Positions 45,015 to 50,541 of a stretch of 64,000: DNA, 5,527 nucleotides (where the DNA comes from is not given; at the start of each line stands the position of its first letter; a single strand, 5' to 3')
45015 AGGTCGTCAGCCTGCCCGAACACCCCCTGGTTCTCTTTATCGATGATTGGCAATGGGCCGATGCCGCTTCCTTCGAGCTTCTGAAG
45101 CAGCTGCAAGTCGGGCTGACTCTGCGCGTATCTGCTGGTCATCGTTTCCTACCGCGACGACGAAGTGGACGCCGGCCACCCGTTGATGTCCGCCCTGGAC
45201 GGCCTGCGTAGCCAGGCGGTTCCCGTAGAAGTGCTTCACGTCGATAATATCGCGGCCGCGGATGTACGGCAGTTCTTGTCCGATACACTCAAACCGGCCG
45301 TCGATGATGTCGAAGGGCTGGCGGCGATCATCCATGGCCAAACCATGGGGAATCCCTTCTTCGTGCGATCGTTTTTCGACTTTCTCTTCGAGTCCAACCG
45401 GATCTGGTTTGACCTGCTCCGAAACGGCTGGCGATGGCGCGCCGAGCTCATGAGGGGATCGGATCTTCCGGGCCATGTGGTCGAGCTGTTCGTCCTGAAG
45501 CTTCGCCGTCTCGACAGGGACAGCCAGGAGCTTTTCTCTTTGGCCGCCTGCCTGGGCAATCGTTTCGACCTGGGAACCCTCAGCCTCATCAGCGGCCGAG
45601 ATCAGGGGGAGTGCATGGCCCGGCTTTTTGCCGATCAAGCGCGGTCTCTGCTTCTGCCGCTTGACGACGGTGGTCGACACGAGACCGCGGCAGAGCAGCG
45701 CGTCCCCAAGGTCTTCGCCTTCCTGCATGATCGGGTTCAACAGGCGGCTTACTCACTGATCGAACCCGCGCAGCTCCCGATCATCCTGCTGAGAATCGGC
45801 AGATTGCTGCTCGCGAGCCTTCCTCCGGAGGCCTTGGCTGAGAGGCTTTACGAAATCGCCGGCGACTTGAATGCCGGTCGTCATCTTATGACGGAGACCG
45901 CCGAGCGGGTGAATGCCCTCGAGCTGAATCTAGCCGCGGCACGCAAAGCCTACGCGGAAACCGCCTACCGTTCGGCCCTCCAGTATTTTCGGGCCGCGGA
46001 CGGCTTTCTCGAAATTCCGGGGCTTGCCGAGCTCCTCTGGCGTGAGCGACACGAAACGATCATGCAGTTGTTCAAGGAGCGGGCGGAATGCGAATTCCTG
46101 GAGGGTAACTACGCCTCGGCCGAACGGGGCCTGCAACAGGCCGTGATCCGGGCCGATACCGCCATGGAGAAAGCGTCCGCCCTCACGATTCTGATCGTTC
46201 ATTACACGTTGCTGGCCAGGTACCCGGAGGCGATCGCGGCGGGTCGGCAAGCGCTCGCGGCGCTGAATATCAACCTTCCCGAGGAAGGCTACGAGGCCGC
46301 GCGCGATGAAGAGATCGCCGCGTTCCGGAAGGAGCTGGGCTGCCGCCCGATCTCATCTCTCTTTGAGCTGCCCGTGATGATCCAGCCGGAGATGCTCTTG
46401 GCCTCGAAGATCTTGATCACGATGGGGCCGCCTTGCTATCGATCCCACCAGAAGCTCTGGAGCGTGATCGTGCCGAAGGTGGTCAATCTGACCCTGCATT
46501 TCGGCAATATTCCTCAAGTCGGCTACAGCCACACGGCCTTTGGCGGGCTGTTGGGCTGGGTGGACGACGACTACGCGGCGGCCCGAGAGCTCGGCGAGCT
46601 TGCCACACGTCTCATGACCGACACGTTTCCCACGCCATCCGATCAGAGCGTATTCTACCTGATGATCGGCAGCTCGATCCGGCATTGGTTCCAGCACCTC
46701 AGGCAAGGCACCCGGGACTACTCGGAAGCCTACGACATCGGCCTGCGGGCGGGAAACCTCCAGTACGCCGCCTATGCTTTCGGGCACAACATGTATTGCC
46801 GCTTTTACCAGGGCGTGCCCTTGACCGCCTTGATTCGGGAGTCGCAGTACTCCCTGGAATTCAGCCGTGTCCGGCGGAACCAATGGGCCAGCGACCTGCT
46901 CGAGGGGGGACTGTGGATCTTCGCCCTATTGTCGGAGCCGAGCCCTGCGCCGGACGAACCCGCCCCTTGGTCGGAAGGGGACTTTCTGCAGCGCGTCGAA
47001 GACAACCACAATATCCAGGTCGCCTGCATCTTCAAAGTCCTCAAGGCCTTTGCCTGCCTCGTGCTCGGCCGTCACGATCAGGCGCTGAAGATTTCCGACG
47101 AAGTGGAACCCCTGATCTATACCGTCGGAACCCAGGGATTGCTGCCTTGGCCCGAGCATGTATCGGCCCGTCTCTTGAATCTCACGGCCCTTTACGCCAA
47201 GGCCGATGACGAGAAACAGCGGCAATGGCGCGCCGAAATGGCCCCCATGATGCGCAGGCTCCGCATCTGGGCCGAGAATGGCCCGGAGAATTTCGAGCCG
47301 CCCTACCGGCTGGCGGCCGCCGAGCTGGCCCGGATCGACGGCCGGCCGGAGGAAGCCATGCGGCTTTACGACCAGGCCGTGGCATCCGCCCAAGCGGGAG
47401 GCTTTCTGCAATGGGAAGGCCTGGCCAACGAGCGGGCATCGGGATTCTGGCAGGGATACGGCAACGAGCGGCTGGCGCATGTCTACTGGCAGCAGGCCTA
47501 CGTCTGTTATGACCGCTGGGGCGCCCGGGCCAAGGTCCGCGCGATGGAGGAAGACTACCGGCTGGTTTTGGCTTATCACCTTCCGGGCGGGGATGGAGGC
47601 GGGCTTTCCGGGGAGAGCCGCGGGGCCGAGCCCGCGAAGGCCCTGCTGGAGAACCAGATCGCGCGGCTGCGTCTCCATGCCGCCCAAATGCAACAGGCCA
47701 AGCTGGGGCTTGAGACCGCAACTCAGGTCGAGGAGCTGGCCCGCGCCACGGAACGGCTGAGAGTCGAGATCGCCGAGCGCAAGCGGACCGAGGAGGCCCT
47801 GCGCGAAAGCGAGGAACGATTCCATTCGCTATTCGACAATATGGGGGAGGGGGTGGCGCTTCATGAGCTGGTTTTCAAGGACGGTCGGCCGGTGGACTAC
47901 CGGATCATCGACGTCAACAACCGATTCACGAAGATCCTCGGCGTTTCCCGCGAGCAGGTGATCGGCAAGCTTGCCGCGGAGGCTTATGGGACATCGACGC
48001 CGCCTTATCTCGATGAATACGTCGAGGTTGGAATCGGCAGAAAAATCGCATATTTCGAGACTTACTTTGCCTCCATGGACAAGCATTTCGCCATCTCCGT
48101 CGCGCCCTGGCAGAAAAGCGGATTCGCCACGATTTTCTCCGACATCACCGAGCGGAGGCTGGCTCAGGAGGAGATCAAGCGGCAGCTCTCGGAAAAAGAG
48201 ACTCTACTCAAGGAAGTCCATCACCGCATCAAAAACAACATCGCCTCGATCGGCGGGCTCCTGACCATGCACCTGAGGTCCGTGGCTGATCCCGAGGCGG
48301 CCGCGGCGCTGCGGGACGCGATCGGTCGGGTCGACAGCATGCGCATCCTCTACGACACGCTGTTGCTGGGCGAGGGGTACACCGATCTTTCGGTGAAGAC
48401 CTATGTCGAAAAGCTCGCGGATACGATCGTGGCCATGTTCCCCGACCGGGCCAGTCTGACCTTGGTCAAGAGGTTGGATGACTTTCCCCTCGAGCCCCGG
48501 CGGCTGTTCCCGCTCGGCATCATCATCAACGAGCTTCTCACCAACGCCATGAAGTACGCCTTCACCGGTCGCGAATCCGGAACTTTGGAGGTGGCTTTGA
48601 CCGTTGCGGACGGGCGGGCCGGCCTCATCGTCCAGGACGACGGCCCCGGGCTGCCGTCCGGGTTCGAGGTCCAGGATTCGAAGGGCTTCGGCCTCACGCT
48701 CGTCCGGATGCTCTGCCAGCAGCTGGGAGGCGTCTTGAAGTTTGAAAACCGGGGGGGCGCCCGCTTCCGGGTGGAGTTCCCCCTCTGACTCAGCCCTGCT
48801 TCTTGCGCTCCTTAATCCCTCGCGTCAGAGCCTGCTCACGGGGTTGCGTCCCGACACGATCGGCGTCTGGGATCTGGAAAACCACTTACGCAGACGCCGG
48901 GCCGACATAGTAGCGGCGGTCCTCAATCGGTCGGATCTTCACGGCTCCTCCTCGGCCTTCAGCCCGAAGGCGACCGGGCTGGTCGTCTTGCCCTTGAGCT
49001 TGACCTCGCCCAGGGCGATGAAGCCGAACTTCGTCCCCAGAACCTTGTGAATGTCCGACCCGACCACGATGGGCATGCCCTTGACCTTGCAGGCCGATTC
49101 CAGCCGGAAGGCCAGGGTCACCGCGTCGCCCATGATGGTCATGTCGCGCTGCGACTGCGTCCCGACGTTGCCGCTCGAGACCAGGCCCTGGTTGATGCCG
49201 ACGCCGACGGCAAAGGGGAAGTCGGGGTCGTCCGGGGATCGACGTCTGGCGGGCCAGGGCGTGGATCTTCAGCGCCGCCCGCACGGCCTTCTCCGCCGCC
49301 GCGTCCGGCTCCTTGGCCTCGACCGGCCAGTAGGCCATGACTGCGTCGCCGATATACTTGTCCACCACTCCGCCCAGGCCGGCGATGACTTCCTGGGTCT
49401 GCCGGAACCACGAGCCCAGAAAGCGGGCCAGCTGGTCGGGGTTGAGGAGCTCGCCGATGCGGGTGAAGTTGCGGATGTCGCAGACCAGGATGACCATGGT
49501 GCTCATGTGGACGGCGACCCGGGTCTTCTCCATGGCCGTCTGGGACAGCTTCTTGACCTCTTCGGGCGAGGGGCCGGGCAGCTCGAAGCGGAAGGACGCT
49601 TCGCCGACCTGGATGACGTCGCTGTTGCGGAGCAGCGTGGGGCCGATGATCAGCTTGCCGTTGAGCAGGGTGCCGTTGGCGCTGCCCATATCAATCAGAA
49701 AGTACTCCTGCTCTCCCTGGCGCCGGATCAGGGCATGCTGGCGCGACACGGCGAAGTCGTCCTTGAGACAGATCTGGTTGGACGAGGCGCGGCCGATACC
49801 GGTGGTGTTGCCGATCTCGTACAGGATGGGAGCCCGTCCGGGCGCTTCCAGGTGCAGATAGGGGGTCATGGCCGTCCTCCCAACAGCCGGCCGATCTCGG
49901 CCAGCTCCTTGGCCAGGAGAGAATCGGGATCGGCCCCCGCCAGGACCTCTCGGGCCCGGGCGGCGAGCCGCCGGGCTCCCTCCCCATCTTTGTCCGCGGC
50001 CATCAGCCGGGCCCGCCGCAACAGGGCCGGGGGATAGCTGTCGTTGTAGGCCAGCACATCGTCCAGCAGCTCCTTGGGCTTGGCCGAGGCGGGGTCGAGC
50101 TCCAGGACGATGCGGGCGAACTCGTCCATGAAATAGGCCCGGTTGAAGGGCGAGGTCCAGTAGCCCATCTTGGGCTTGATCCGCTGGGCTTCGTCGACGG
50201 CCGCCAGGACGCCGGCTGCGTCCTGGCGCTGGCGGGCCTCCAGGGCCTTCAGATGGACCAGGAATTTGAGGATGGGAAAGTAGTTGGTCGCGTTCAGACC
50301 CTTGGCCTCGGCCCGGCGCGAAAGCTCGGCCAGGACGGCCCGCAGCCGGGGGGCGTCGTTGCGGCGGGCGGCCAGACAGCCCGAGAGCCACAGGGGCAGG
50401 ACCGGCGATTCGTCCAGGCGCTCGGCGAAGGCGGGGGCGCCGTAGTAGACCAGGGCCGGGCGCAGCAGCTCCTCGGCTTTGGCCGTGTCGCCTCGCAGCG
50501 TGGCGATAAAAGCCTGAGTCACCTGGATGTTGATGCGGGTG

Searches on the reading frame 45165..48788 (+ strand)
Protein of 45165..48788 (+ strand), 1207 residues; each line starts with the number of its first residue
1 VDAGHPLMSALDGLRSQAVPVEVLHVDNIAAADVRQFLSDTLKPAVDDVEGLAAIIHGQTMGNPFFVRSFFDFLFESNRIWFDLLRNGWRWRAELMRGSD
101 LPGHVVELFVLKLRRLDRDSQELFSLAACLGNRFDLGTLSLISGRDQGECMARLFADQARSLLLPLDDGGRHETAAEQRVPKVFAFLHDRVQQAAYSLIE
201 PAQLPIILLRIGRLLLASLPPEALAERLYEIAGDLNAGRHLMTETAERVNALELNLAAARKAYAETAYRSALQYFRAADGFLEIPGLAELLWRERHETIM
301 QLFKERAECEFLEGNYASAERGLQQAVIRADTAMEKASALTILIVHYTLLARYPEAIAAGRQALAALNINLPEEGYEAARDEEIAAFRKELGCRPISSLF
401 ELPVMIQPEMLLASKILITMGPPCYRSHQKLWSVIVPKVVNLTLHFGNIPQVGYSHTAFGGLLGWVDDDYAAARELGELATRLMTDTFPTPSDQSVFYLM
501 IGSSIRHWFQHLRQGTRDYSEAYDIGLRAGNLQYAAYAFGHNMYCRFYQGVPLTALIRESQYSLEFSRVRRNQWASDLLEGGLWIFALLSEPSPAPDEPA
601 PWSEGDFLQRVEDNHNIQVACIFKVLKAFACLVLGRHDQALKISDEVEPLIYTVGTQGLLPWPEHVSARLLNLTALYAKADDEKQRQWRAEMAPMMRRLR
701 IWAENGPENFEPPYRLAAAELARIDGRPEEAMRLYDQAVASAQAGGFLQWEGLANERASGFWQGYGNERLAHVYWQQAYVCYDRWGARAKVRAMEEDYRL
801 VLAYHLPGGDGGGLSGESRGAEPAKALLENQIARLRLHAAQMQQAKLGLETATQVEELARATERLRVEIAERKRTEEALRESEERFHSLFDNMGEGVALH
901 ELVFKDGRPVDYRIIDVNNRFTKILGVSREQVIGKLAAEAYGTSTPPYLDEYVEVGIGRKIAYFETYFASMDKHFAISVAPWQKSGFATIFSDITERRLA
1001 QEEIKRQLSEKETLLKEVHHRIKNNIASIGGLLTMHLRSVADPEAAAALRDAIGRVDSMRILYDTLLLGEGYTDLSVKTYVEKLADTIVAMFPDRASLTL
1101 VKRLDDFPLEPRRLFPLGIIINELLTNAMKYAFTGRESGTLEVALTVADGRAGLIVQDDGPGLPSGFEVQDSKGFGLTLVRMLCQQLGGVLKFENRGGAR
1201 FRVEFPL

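Call 8: search_protein_families(library=pfam, max_evalue=0.01, proteins=[window:45165-48788:+])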
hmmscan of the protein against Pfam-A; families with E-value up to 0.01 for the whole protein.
window:45165-48788:+ (1207 aa): 7 families
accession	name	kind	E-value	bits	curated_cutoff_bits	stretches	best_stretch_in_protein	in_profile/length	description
PF07568.18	HisKA_2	-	1.2e-18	67.4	22.3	1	1017-1090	1-74/76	Histidine kinase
PF02518.31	HATPase_c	-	5.3e-12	46.6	26.4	1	1117-1207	6-109/111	Histidine kinase-, DNA gyrase B-, and HSP90-like ATPase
PF13581.12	HATPase_c_2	-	1.7e-07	31.7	27.4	1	1105-1186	20-111/127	Histidine kinase-like ATPase domain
PF13188.13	PAS_8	-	3.1e-07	30.5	21.8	1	884-934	1-40/65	PAS domain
PF08448.16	PAS_4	-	5e-06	27.1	23.1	1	911-998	14-109/110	PAS fold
PF13426.13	PAS_9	-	0.00032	21.4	27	1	910-995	9-102/103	PAS domain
PF07536.20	HWE_HK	-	0.0097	17.1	22.8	0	1017-1048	1-32/83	HWE histidine kinase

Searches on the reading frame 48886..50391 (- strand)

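Call 8: search_protein_families(library=pfam, max_evalue=0.01, proteins=[window:48886-50391:-])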
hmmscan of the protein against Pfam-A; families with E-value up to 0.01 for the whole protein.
window:48886-50391:- (501 aa): 2 families
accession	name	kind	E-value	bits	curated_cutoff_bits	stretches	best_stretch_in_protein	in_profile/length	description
PF00498.31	FHA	-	2.1e-18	66.9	20.7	1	199-263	3-67/67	FHA domain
PF16697.10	Yop-YscD_cpl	-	6e-09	36.5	33.2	1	195-270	17-91/94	Inner membrane component of T3SS, cytoplasmic domain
